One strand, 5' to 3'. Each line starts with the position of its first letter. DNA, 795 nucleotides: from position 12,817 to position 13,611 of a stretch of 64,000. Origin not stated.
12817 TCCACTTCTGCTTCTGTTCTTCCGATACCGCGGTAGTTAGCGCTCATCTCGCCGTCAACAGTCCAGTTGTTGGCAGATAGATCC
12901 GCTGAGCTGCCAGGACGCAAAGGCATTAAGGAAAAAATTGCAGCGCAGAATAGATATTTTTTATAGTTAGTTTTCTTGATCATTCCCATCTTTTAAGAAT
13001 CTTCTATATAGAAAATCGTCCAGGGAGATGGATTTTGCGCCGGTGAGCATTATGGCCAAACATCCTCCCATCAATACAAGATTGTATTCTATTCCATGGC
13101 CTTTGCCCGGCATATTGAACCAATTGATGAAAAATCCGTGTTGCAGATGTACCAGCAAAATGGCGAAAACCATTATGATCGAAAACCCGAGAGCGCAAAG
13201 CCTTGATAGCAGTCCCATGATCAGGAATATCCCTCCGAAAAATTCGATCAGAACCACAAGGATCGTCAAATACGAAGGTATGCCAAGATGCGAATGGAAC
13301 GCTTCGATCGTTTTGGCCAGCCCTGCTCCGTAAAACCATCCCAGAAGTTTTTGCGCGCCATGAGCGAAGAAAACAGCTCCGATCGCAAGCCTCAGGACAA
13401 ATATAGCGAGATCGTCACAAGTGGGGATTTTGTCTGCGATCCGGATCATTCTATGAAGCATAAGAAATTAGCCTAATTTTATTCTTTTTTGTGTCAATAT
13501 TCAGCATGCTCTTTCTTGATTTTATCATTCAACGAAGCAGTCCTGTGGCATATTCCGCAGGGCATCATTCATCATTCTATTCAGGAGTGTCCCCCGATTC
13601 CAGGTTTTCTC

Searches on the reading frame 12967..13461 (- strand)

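Call 29: search_protein_families(library=pfam, proteins=[window:12967-13461:-], max_evalue=0.01)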
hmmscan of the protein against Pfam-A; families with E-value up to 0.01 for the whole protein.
window:12967-13461:- (164 aa): 4 families
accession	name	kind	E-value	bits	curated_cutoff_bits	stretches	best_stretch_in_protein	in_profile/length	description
PF07681.17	DoxX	-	2.7e-19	70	23.6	1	20-105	2-84/85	DoxX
PF04173.18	DoxD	-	4.1e-06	27.3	22.7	1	67-157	69-150/167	TQO small subunit DoxD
PF07291.16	MauE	-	2.3e-05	25.1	27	1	19-104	4-88/128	Methylamine utilisation protein MauE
PF13564.11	DoxX_2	-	0.0081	16.7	26.3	0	25-108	4-84/103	DoxX-like family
